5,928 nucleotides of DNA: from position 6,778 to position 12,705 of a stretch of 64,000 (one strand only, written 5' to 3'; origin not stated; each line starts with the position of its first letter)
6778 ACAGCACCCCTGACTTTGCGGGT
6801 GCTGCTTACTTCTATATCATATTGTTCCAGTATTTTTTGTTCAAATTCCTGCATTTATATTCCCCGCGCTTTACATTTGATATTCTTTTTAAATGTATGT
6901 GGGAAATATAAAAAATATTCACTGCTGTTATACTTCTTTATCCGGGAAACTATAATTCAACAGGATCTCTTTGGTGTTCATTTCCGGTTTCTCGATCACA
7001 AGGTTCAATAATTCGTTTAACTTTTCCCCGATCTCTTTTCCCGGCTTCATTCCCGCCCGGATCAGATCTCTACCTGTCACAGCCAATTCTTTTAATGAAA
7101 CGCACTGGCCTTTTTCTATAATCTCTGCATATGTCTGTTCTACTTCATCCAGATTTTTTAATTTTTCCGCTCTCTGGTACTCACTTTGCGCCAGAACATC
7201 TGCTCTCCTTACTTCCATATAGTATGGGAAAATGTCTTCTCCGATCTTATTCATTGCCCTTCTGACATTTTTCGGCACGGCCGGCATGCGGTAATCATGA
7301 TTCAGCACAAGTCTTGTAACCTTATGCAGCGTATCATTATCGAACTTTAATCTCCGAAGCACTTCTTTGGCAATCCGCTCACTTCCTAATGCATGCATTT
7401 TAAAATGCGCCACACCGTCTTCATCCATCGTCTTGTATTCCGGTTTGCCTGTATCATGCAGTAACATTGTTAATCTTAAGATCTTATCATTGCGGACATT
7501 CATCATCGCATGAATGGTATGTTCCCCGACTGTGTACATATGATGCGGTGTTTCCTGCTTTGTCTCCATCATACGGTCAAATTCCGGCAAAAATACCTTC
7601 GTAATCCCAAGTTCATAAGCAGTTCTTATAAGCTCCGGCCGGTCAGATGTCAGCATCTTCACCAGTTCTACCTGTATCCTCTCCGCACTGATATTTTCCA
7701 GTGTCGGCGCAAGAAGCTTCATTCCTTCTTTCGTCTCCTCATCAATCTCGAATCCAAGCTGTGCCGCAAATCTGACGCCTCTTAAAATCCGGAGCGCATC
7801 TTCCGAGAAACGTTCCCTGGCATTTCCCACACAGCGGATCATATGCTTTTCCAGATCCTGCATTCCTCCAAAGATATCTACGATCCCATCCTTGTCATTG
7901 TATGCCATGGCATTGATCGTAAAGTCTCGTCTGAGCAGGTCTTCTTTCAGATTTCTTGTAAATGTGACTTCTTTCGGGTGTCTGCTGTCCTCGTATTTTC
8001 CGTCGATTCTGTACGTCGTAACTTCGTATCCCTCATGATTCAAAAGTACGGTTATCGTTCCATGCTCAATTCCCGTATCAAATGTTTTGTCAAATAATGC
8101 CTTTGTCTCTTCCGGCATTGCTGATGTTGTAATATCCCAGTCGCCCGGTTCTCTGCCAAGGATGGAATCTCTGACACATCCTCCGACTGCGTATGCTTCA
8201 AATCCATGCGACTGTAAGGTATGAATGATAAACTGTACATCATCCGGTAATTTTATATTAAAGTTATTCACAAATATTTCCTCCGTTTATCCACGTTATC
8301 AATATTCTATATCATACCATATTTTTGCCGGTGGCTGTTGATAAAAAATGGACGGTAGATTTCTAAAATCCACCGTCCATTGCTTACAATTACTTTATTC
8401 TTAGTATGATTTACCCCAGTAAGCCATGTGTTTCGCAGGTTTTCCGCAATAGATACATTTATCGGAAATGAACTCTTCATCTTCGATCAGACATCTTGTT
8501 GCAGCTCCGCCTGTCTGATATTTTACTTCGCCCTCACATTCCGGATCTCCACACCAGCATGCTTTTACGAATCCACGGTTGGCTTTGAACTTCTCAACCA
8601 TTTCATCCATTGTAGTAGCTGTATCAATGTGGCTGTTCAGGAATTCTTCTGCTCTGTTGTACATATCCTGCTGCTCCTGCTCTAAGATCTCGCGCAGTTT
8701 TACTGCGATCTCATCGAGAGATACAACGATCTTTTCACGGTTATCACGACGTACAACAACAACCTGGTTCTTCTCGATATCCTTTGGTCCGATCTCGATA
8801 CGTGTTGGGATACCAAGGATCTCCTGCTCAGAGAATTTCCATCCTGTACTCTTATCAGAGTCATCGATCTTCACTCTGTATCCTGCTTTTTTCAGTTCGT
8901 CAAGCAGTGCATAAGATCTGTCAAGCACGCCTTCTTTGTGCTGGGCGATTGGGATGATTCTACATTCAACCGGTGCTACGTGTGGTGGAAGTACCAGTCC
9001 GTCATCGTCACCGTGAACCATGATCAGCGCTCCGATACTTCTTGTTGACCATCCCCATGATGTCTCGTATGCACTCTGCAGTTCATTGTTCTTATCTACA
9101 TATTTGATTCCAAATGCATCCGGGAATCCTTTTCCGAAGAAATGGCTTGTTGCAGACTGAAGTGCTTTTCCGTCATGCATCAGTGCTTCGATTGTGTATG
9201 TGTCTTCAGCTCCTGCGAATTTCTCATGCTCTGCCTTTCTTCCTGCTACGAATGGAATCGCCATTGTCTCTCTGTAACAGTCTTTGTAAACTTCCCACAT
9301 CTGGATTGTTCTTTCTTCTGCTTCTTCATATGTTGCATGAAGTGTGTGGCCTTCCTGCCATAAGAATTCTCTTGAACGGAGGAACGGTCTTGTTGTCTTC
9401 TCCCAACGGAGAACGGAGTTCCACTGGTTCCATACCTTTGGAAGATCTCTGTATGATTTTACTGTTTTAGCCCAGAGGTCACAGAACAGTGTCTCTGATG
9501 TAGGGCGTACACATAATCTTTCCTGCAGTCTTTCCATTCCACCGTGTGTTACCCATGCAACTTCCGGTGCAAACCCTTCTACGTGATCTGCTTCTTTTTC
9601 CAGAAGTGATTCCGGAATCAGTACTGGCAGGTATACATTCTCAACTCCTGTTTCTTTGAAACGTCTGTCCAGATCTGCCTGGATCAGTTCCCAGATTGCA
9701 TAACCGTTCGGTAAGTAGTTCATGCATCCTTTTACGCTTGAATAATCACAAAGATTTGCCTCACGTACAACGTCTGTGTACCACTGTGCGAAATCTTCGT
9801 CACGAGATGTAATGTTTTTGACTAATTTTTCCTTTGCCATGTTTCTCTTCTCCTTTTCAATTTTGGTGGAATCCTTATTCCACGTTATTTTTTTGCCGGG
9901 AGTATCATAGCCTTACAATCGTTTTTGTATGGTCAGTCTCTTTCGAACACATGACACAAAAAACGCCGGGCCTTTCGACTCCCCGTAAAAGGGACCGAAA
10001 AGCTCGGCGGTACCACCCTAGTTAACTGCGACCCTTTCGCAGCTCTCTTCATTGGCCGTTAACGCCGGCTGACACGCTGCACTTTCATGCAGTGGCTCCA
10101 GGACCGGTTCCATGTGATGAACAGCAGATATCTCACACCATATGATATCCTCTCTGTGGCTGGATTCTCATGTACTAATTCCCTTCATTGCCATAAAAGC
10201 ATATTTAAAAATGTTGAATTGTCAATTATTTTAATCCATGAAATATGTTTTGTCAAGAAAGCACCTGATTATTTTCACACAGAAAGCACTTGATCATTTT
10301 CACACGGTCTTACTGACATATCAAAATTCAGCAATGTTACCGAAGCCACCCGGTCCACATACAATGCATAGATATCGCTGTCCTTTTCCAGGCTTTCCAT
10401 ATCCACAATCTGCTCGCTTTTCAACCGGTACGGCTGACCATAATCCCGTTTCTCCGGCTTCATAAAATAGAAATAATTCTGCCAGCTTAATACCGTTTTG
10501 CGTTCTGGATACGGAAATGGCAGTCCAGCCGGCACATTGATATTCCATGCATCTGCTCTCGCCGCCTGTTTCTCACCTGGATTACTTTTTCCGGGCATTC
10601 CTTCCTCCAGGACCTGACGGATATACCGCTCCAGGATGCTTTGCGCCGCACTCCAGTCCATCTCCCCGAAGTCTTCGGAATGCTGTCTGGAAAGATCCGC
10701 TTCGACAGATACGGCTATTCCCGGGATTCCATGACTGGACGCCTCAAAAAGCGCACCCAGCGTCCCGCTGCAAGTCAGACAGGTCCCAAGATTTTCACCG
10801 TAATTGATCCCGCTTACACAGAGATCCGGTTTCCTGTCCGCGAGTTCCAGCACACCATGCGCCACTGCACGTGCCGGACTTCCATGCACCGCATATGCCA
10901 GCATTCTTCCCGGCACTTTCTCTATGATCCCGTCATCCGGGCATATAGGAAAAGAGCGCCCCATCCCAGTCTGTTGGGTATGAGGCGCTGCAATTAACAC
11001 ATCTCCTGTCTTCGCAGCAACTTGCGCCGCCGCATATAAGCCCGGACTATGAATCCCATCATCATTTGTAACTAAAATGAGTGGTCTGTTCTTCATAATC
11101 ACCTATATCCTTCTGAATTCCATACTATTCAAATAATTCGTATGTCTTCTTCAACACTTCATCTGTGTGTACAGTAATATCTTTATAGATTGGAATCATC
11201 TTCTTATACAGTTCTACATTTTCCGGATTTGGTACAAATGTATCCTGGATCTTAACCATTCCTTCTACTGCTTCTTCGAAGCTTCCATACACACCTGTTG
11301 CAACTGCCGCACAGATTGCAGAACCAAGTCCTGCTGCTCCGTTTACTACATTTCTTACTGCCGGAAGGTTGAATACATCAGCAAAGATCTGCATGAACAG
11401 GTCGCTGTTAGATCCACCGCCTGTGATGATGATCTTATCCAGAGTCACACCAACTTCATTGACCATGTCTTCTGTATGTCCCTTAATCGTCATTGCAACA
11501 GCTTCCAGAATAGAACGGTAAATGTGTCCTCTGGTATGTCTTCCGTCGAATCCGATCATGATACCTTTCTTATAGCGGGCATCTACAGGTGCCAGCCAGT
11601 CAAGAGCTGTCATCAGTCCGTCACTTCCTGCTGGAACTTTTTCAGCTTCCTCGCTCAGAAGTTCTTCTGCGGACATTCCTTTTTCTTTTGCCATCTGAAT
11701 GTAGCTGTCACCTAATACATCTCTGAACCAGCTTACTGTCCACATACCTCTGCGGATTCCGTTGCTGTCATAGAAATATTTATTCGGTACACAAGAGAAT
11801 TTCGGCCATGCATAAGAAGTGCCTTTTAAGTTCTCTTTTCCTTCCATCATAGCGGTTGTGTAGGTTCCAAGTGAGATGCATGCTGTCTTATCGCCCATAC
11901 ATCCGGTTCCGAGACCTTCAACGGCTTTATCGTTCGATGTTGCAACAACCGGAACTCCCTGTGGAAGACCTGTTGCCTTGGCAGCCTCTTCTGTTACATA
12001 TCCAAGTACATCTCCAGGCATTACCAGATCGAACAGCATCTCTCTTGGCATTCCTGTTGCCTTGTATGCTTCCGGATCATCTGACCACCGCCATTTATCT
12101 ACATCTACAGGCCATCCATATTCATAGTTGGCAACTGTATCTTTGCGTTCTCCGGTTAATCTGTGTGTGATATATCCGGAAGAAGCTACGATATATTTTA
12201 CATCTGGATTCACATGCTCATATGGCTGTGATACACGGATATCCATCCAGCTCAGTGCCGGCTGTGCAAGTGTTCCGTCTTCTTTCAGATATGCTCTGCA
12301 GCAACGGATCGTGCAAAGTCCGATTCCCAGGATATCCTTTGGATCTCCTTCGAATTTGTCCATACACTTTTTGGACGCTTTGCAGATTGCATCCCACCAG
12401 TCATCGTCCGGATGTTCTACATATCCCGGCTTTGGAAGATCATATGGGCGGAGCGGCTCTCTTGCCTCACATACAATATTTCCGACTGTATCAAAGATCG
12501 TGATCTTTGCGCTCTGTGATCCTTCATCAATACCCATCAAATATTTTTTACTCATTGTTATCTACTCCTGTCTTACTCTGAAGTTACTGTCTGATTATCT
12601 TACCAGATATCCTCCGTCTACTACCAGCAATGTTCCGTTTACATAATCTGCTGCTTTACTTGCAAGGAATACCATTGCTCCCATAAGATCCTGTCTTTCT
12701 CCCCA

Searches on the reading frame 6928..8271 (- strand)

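Call 5: search_protein_families(library=pfam, proteins=[window:6928-8271:-])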
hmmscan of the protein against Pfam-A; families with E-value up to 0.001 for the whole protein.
window:6928-8271:- (447 aa): 4 families
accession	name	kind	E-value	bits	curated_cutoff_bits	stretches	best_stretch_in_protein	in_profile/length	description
PF01743.26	PolyA_pol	-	2.7e-41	141.3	23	1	26-146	1-126/126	Poly A polymerase head domain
PF12627.12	PolyA_pol_RNAbd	-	9.7e-18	64.1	22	1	173-234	1-63/64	Probable RNA and SrmB- binding site of polymerase A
PF13735.12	tRNA_NucTran2_2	-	6.1e-15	55.9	27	1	296-439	19-147/149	tRNA nucleotidyltransferase domain 2 putative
PF01966.28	HD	-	2e-05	25.3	22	1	244-360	4-113/116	HD domain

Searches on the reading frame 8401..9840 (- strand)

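Call 5: search_protein_families(library=pfam, proteins=[window:8401-9840:-])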
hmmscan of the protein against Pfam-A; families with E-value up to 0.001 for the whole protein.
window:8401-9840:- (479 aa): 3 families
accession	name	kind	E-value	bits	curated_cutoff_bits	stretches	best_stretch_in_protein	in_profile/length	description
PF00587.30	tRNA-synt_2b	-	6.2e-23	82.2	29.3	1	104-273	6-176/179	tRNA synthetase class II core domain (G, H, P, S and T)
PF03129.25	HGTP_anticodon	-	1.1e-21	77.3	21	1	293-384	2-93/94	Anticodon binding domain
PF09180.16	ProRS-C_1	-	3.1e-19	69.3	31.5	1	411-479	1-71/71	Prolyl-tRNA synthetase, C-terminal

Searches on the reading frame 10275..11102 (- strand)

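Call 5: search_protein_families(library=pfam, proteins=[window:10275-11102:-])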
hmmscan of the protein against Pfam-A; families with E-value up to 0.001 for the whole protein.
window:10275-11102:- (275 aa): 1 family
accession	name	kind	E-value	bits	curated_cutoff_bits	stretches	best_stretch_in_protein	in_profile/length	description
PF01975.23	SurE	-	2.4e-42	145.3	22.1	1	9-192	1-168/189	Survival protein SurE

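Call 16: search_protein_families(library=ncbifam, proteins=[window:10275-11102:-])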
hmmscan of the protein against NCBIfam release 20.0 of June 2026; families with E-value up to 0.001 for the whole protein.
window:10275-11102:- (275 aa): 13 families
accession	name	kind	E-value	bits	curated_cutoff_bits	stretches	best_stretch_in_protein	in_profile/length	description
NF001491.0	PRK00346.2-1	equivalog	3.5e-49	167.4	290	1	7-265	3-252/266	5'/3'-nucleotidase SurE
TIGR00087.1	surE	equivalog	1.4e-39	136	135.1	1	9-193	3-176/252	5'/3'-nucleotidase SurE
NF001490.0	PRK00346.1-4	equivalog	8e-36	123.5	233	1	9-265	3-241/254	5'/3'-nucleotidase SurE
NF001493.0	PRK00346.2-3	equivalog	7.8e-35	120.8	230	1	5-222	3-213/269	5'/3'-nucleotidase SurE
NF001492.0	PRK00346.2-2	equivalog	2e-33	115.7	271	1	5-264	2-245/261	5'/3'-nucleotidase SurE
NF010544.0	PRK13934.1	equivalog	7.4e-27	94.1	325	1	9-264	3-243/266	stationary phase survival protein SurE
NF010542.0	PRK13932.1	equivalog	4.4e-26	91.7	436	1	4-171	7-166/261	stationary phase survival protein SurE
NF010543.0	PRK13933.1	equivalog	7.1e-26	91.3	280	1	9-160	3-153/253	stationary phase survival protein SurE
NF001494.0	PRK00346.2-4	equivalog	9.5e-25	87.6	313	1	9-263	4-245/259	5'/3'-nucleotidase SurE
NF010545.0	PRK13935.1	equivalog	2e-24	86.2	365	1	9-135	3-130/254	stationary phase survival protein SurE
NF001489.0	PRK00346.1-3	equivalog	1.1e-23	83.9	295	1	9-160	3-142/250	5'/3'-nucleotidase SurE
NF010541.0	PRK13931.1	equivalog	2.3e-21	76.3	422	1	9-168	3-160/261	5'/3'-nucleotidase SurE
NF001488.0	PRK00346.1-1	equivalog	1.5e-17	63.8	396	1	9-136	3-128/253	5'/3'-nucleotidase SurE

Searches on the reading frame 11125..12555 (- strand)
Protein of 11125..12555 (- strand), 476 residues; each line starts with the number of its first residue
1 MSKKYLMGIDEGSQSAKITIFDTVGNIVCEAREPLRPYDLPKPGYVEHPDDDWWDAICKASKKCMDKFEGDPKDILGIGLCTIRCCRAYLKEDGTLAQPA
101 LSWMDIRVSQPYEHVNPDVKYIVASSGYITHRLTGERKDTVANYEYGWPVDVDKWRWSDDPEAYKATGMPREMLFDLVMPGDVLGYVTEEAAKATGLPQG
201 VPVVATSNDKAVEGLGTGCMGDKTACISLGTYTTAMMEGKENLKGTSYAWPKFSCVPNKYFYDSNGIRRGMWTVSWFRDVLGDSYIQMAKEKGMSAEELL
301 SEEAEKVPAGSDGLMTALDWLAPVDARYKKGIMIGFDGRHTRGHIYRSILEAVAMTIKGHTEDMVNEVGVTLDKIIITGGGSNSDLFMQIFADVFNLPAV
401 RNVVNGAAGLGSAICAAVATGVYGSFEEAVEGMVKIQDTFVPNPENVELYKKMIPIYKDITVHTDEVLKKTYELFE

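Call 5: search_protein_families(library=pfam, proteins=[window:11125-12555:-])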
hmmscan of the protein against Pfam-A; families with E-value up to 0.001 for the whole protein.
window:11125-12555:- (476 aa): 2 families
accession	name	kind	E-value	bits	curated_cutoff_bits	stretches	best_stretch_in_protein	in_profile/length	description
PF02782.22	FGGY_C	-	4.3e-24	85.8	27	1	225-419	1-197/198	FGGY family of carbohydrate kinases, C-terminal domain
PF00370.27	FGGY_N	-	7.7e-24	85.1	28.8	2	5-115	1-110/245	FGGY family of carbohydrate kinases, N-terminal domain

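Call 16: search_protein_families(library=ncbifam, proteins=[window:11125-12555:-])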
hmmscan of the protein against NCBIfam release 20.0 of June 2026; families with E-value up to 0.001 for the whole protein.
window:11125-12555:- (476 aa): 12 families
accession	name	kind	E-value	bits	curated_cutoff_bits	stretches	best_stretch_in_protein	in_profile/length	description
TIGR01312.1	XylB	equivalog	8.2e-52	176.3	380.25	2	121-460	150-479/481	xylulokinase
NF008187.0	PRK10939.1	equivalog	1.6e-48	165.7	528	2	97-461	138-500/521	autoinducer-2 kinase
TIGR01314.1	gntK_FGGY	equivalog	1e-36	126.6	648.55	1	151-461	181-490/505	gluconokinase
NF003154.0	PRK04123.1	equivalog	2.3e-36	125.7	428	1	172-461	240-534/554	ribulokinase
TIGR01234.1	L-ribulokinase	equivalog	3.6e-32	111.8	583.25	1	169-463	230-529/536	ribulokinase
TIGR01311.1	glycerol_kin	equivalog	5.1e-32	110.8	590.35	2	148-449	187-479/496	glycerol kinase GlpK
NF000756.0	PRK00047.1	subfamily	1.1e-31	109.8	498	2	150-448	193-479/502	glycerol kinase GlpK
TIGR01315.1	5C_CHO_kinase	subfamily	1.7e-27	96.3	408.7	2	329-461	399-534/541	FGGY family pentulose kinase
TIGR02628.1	fuculo_kin_coli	equivalog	2.4e-26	92.7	470.9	1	120-442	153-464/465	L-fuculokinase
NF011601.0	PRK15027.1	equivalog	5.6e-22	77.8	912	2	120-452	147-467/484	xylulokinase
TIGR02627.1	rhamnulo_kin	equivalog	2.9e-10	39.3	527.95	2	341-421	357-436/454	rhamnulokinase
NF007925.0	PRK10640.1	equivalog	3.1e-09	35.8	639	1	114-241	149-269/489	rhamnulokinase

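Call 79: search_solved_structures(query=window:11125-12555:-, max_evalue=1e-10)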
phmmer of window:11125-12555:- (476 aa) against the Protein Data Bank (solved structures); distinct sequences matched with E-value up to 1e-10: 34.
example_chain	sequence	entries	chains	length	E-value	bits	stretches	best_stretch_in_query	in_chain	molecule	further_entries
5ya0_A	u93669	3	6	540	7.2e-31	110.7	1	99-452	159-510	Autoinducer-2 kinase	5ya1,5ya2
3ifr_A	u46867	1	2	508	5.6e-27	97.8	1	124-458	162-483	Carbohydrate kinase, FGGY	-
6k78_B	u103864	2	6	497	1.1e-25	93.6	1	126-444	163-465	Glycerol kinase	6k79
2zf5_O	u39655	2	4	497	1.1e-25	93.6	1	126-444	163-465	Glycerol kinase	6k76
6k78_A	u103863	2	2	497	1.6e-25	93.1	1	127-444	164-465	Glycerol kinase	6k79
3qdk_A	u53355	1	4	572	1.9e-21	79.6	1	172-462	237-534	Ribulokinase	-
2itm_A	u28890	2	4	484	9.5e-21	77.3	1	115-450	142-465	Xylulose kinase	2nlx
3ezw_A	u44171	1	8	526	3.9e-19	72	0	162-448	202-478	Glycerol kinase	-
1bu6_O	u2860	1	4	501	4.9e-19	71.7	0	162-448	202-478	PROTEIN (GLYCEROL KINASE)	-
1bo5_O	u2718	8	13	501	6.7e-19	71.2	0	162-448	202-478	PROTEIN (GLYCEROL KINASE) | GLYCEROL KINASE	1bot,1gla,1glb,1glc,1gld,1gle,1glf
3wxi_A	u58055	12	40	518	7e-19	71.1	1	141-429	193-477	Glycerol kinase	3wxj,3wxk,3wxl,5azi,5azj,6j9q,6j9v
5gn5_A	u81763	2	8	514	7.2e-19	71.1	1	141-429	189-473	Glycerol kinase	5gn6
2d4w_A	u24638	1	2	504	1.7e-18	69.9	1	141-435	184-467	glycerol kinase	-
2dpn_A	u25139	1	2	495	1.7e-18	69.9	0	310-444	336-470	Glycerol kinase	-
1bwf_Y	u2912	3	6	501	1.9e-18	69.7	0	162-448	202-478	GLYCEROL KINASE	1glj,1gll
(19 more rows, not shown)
